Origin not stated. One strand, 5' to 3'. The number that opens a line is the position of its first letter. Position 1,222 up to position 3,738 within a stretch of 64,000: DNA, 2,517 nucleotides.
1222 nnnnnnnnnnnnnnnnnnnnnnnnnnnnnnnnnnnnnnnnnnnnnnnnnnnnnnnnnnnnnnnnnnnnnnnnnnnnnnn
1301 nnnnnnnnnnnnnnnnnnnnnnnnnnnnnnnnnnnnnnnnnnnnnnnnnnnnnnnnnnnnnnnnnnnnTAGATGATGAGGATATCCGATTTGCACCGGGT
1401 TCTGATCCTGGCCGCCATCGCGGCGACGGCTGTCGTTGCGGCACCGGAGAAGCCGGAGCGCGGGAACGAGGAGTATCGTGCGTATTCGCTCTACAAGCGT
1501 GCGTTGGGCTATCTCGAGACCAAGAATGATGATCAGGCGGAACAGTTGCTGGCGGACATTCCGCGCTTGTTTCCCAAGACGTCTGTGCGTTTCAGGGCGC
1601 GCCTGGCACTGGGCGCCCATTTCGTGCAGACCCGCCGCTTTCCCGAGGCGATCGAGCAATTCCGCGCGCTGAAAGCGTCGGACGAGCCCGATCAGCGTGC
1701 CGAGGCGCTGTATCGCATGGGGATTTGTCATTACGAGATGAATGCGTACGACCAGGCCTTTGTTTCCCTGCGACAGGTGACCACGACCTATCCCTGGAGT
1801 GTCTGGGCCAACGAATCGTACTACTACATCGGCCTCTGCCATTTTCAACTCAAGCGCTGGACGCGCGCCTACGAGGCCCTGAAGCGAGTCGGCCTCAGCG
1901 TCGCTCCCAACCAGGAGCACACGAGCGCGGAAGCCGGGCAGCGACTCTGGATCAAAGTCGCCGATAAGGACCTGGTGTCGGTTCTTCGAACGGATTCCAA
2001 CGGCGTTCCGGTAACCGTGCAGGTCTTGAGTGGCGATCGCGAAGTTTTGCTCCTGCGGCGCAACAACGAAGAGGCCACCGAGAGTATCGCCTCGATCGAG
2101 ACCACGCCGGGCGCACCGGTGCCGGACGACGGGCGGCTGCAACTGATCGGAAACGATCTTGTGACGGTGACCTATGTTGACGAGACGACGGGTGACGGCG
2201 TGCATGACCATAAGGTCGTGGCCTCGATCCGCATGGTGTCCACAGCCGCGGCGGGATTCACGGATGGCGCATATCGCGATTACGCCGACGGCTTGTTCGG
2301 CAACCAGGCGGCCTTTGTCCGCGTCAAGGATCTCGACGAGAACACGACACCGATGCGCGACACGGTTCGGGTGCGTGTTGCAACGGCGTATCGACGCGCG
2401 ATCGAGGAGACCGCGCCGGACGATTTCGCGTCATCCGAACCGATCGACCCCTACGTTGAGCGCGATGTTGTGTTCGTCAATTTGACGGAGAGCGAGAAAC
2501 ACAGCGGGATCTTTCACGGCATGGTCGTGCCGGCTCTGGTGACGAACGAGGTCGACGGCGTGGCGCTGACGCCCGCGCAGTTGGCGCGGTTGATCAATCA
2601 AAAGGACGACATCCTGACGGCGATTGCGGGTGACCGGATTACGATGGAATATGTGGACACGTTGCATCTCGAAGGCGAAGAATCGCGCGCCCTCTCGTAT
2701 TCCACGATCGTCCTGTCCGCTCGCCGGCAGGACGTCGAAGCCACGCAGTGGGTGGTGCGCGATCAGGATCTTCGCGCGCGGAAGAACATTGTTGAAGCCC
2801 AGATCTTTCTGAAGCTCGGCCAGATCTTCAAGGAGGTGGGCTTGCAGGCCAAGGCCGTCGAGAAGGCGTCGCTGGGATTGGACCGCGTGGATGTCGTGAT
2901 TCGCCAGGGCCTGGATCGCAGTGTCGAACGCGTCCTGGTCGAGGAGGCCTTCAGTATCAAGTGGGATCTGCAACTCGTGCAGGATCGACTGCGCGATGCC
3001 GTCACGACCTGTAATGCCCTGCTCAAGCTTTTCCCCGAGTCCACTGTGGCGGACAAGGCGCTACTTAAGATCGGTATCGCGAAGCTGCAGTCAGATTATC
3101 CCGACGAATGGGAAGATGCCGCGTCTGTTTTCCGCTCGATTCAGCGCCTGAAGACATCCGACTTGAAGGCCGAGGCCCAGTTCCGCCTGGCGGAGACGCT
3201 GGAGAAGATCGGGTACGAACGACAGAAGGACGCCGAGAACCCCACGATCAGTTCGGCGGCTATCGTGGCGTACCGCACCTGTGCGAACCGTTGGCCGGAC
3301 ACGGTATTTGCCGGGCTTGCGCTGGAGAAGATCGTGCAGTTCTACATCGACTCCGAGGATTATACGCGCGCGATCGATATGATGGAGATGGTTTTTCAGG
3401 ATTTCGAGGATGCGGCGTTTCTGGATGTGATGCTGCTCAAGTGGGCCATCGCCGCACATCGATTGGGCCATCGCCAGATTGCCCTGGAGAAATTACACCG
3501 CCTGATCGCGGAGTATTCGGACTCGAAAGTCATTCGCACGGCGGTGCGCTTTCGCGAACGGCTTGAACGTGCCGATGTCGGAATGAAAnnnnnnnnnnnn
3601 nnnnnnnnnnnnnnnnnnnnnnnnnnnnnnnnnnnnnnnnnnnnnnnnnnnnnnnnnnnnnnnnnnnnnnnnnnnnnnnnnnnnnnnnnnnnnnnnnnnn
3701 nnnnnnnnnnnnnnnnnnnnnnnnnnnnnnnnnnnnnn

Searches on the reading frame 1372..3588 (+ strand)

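Call 35: search_protein_families(library=pfam, proteins=[window:1372-3588:+], max_evalue=0.00001)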
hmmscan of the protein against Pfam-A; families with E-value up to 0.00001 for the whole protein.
window:1372-3588:+ (739 aa): 7 families
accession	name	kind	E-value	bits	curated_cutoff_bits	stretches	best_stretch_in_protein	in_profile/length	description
PF13174.12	TPR_6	-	8.7e-22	76.7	26.3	0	111-141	1-31/33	Tetratricopeptide repeat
PF14559.12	TPR_19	-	8e-09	36.2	25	0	88-129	5-44/68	Tetratricopeptide repeat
PF00515.34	TPR_1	-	6.4e-08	32.5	27.8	0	110-136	1-27/34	Tetratricopeptide repeat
PF07719.23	TPR_2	-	1.3e-07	31.6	27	0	148-172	2-26/34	Tetratricopeptide repeat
PF12895.13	ANAPC3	-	3.6e-07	30.8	27.2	0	146-175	22-51/82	Anaphase-promoting complex, cyclosome, subunit 3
PF13428.12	TPR_14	-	1e-06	29.3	23.5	0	75-116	2-41/44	Tetratricopeptide repeat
PF13525.12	YfiO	-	5.9e-06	26.6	25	0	537-701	18-194/203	Outer membrane lipoprotein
